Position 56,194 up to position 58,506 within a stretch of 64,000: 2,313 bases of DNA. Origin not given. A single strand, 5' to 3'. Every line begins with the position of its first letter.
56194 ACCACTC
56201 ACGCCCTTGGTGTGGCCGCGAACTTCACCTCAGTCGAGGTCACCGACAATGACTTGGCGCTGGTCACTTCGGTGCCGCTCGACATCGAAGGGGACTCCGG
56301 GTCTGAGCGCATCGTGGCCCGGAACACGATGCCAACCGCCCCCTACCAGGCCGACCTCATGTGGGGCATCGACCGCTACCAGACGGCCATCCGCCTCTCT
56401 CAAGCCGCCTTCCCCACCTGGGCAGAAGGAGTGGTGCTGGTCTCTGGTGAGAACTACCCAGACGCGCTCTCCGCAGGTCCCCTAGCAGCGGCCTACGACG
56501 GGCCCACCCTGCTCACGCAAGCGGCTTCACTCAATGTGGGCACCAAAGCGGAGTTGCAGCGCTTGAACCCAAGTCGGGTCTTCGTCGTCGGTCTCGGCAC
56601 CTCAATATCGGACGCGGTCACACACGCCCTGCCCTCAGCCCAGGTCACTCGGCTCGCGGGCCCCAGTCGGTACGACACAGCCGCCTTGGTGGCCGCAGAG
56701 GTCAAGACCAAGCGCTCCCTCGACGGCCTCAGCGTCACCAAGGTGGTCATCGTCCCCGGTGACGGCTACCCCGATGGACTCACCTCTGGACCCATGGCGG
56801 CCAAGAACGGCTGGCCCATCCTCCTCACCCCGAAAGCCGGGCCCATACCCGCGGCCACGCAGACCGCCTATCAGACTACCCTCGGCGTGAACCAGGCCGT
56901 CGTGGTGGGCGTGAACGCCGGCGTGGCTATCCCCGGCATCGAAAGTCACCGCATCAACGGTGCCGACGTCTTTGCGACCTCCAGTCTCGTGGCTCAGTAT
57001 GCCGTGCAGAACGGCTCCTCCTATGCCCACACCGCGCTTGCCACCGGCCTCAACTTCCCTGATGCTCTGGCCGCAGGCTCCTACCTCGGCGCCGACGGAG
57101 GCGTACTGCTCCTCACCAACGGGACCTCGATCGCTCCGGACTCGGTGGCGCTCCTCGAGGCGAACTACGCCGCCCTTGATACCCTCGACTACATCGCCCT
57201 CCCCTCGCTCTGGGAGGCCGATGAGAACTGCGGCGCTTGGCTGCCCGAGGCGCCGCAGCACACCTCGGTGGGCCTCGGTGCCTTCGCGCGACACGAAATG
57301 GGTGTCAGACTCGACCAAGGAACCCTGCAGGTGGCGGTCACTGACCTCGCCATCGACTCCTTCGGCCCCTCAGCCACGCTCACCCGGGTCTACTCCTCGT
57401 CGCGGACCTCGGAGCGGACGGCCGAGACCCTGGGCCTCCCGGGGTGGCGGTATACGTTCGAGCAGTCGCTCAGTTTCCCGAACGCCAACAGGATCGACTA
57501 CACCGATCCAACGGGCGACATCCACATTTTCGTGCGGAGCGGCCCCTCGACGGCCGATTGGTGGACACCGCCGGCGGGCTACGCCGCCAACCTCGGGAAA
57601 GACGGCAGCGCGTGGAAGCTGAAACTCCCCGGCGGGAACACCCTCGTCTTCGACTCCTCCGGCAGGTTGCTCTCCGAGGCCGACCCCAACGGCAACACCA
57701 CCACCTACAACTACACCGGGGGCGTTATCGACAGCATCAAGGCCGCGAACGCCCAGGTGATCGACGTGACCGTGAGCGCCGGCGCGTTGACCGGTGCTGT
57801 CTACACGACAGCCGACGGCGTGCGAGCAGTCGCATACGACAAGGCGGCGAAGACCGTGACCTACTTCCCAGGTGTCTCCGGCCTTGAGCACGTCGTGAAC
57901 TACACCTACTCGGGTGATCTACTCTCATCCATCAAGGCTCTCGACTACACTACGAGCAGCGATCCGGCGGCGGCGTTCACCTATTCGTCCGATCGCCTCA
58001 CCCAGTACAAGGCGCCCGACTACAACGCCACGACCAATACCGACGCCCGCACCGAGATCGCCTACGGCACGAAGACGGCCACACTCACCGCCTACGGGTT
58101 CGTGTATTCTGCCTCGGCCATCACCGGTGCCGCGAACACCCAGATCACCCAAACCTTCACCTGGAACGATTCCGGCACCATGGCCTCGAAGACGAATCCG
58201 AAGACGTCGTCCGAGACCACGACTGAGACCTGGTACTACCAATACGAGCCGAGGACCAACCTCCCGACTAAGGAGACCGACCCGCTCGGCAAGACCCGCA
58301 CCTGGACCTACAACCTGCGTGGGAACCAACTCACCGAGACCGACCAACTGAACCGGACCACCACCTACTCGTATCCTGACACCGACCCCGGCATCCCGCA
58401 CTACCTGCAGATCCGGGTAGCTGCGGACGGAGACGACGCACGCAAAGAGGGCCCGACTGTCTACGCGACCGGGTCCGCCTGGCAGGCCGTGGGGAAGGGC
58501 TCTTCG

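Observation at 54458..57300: Unusual N-terminal architecture of the RHS protein: DNRLRE-like domain, pectate-lyase-like beta-helix and three CWB2 cell-wall-binding repeats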

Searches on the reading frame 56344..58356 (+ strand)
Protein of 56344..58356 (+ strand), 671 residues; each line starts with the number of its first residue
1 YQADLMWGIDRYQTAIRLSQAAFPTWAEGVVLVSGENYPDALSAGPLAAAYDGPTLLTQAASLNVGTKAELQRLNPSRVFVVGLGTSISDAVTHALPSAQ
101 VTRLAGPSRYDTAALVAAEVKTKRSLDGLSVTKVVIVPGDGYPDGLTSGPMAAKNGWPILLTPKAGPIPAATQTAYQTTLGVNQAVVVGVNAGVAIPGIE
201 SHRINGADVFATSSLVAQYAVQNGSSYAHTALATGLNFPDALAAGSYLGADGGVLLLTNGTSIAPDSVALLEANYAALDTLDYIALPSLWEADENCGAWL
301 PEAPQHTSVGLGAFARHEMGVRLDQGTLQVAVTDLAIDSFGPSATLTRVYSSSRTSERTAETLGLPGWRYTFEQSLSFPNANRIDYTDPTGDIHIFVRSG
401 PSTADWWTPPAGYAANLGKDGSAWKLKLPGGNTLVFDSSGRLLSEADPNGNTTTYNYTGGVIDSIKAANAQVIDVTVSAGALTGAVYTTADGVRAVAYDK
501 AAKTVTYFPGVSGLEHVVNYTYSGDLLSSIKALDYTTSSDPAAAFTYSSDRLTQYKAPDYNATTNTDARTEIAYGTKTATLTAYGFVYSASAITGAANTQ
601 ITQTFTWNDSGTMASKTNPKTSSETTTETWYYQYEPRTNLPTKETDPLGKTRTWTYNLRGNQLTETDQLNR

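Call 35: find_homologous_proteins(query=window:56344-58356:+, max_evalue=1e-8)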
Query window:56344-58356:+ (671 aa): 484 proteins with E <= 1e-8 among 8000 candidates; the best 120 are listed.
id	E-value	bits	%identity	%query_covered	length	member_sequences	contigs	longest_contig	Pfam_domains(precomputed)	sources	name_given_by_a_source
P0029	6.8e-72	261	51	42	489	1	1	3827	PF04122.18,PF00188.33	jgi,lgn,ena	-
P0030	1.9e-71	260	51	42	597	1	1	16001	PF04122.18,PF13529.14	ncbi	-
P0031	1.5e-66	243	48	42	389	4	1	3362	PF04122.18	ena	-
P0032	2.4e-64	236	48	42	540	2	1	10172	PF04122.18,PF03734.20,PF01471.24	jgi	jgi:putative cell wall-binding protein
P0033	7.9e-64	234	48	42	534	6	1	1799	PF04122.18,PF03734.20,PF01471.24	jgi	-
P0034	1.1e-63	234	48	42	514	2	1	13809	PF04122.18,PF03734.20,PF01471.24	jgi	-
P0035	1.1e-63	234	48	42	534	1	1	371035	PF04122.18,PF03734.20,PF01471.24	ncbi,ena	-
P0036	1.2e-63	234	47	42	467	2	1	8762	PF04122.18,PF00188.33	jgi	-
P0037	1.9e-63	233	49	42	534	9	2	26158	PF04122.18,PF03734.20,PF01471.24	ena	-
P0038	3.5e-63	232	47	42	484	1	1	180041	PF04122.18,PF00188.33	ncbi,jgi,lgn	-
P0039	6.4e-63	231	47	42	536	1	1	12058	PF04122.18,PF03734.20,PF01471.24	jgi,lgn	jgi:putative cell wall-binding protein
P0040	6.4e-63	231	48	42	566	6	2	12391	PF04122.18,PF03734.20,PF01471.24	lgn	-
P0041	6.4e-63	231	46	42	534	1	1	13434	PF04122.18,PF03734.20,PF01471.24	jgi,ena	-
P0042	1.5e-62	230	48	42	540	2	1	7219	PF04122.18,PF03734.20,PF01471.24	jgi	jgi:putative cell wall-binding protein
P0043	1.8e-62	230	47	42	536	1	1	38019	PF04122.18,PF03734.20,PF01471.24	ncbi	ncbi:MAG: cell wall-binding repeat-containing protein [bacterium]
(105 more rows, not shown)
